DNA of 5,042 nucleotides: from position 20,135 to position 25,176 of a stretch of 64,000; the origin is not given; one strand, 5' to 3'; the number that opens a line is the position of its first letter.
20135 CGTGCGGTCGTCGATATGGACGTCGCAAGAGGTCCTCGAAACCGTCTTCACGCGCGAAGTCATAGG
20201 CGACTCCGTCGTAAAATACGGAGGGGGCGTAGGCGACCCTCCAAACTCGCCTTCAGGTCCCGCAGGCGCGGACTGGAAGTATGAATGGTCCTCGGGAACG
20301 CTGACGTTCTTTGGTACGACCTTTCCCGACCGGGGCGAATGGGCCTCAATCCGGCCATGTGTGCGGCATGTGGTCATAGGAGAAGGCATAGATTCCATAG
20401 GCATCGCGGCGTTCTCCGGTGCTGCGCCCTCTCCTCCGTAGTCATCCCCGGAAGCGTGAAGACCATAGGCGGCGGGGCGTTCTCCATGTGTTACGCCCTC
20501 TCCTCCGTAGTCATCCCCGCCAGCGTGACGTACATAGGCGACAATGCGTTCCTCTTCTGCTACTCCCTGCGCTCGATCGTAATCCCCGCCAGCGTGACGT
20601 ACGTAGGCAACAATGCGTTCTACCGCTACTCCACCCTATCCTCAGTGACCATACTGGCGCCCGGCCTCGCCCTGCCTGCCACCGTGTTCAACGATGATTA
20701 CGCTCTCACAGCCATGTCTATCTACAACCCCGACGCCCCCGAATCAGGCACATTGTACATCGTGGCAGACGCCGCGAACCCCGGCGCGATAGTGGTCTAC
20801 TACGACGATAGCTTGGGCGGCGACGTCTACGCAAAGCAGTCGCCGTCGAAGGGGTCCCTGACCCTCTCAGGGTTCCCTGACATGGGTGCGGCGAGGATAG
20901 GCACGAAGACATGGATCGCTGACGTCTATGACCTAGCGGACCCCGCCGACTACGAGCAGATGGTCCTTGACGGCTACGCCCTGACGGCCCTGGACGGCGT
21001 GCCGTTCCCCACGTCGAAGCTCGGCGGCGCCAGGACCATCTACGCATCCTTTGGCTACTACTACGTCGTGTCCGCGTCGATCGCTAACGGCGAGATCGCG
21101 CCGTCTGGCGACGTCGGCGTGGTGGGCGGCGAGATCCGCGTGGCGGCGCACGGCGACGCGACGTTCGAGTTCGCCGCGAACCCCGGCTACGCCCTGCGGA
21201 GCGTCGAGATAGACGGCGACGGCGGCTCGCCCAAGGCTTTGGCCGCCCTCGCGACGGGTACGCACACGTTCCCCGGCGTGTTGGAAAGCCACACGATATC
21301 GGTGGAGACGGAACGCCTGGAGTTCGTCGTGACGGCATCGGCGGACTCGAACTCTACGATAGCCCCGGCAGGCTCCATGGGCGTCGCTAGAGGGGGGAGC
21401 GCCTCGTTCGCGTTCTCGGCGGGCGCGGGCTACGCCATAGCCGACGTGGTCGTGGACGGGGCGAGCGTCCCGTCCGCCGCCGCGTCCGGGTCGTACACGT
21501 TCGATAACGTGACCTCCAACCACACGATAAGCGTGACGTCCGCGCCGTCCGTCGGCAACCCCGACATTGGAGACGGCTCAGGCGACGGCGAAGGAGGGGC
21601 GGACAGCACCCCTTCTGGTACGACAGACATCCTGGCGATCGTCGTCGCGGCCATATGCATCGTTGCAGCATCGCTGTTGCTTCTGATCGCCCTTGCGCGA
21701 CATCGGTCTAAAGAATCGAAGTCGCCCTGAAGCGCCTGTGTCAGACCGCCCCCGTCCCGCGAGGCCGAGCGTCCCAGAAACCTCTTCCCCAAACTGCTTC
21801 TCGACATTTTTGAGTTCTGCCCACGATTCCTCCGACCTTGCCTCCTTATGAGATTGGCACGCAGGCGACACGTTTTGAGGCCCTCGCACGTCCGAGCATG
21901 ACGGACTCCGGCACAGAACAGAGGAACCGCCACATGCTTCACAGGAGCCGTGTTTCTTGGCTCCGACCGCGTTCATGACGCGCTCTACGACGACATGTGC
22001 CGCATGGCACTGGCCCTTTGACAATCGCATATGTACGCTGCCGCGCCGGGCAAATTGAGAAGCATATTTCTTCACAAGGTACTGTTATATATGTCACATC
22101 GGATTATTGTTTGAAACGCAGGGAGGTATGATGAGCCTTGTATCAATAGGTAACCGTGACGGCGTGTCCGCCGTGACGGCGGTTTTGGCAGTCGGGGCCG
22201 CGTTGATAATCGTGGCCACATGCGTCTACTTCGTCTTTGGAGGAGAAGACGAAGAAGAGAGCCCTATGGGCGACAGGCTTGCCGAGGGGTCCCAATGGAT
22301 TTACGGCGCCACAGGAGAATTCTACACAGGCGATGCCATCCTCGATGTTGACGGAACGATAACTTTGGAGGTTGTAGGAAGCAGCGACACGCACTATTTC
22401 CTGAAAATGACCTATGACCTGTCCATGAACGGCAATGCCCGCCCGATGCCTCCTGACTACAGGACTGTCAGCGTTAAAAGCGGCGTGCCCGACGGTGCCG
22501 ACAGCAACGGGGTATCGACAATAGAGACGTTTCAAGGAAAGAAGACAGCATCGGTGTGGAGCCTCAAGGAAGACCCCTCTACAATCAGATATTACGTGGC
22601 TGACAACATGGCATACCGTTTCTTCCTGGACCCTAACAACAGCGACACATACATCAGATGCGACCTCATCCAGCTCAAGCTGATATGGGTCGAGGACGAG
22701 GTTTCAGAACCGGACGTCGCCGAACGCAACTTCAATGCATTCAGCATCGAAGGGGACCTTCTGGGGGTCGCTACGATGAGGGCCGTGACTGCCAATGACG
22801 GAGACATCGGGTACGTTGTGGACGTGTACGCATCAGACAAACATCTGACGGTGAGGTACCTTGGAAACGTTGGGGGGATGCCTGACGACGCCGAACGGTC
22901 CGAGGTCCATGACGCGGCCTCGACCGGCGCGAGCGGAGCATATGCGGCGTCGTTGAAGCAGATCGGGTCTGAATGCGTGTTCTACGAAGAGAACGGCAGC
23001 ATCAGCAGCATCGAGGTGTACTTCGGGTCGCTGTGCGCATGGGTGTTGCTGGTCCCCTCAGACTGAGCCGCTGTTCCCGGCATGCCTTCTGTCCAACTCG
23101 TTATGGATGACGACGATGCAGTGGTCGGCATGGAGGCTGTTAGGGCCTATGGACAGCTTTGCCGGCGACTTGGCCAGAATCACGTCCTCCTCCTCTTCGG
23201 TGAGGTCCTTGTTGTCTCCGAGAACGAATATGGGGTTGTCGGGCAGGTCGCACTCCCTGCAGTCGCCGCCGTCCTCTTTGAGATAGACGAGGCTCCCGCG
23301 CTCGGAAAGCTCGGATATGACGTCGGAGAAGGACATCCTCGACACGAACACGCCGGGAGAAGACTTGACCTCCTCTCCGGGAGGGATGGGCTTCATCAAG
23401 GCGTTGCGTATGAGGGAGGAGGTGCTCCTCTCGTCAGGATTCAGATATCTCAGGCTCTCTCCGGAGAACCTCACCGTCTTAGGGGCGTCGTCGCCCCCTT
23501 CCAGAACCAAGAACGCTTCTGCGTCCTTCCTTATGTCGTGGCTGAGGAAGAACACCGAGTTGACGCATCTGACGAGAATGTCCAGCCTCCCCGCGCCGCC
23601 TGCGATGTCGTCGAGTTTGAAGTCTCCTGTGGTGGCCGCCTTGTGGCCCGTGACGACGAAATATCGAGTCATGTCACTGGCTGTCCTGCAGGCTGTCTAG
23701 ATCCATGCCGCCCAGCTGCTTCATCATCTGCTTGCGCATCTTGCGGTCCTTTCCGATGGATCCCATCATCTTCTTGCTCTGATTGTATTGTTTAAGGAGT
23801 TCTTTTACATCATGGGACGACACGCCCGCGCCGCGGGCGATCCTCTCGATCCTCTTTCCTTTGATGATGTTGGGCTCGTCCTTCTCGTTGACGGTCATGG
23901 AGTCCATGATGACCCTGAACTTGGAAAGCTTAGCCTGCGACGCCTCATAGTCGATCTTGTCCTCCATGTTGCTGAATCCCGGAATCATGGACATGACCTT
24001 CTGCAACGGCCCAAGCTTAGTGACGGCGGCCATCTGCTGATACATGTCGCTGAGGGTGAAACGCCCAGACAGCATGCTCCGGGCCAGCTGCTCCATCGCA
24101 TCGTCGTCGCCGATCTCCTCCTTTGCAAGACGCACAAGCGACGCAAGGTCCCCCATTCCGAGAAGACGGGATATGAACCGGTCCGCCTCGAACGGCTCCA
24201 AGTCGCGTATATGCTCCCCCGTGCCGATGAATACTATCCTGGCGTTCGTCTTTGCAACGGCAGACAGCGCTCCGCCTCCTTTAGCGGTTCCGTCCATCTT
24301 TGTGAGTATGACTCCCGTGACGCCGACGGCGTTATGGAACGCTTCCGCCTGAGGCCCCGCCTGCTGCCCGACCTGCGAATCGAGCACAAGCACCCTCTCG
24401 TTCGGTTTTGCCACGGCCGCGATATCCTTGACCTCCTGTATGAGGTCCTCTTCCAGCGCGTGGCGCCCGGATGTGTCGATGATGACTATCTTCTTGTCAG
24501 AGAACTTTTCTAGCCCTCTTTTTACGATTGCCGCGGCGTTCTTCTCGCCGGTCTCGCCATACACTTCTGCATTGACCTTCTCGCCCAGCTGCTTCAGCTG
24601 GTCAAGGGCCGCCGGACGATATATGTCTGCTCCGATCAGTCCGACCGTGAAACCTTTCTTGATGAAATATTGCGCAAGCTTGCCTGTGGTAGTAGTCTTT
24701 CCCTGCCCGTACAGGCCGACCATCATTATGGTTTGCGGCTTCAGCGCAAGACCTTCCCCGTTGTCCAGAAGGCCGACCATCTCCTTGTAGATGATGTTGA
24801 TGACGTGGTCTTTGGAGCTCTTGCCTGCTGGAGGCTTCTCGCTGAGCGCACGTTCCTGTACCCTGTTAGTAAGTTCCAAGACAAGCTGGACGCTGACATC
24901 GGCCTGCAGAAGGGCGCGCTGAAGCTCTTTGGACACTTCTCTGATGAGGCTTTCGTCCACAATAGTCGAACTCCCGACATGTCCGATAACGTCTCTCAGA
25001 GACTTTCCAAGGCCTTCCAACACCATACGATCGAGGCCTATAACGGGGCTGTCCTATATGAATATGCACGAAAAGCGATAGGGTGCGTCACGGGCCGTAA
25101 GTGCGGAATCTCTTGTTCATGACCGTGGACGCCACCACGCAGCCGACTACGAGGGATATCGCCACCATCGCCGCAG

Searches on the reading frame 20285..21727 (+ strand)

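Call 64: search_protein_families(library=pfam, proteins=[window:20285-21727:+], max_evalue=0.001)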
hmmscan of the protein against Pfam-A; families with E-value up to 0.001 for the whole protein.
window:20285-21727:+ (481 aa): 1 family
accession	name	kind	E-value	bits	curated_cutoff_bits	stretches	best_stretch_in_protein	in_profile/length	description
PF13306.12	LRR_5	-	8.1e-20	71.5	27.7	1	46-124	10-87/127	BspA type Leucine rich repeat region (6 copies)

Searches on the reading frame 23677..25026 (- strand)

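Call 74: search_protein_families(library=pfam, proteins=[window:23677-25026:-], max_evalue=0.00001)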
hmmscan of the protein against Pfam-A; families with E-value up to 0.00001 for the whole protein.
window:23677-25026:- (450 aa): 3 families
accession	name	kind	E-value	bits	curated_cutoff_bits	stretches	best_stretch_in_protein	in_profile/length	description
PF00448.28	SRP54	-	4.1e-69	232.6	22.7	1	98-290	2-196/196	SRP54-type protein, GTPase domain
PF02978.25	SRP_SPB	-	5.9e-32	110.3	27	1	322-421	1-91/91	Signal peptide binding domain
PF02881.24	SRP54_N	-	2e-14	54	22.4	1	6-83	1-75/75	SRP54-type protein, helical bundle domain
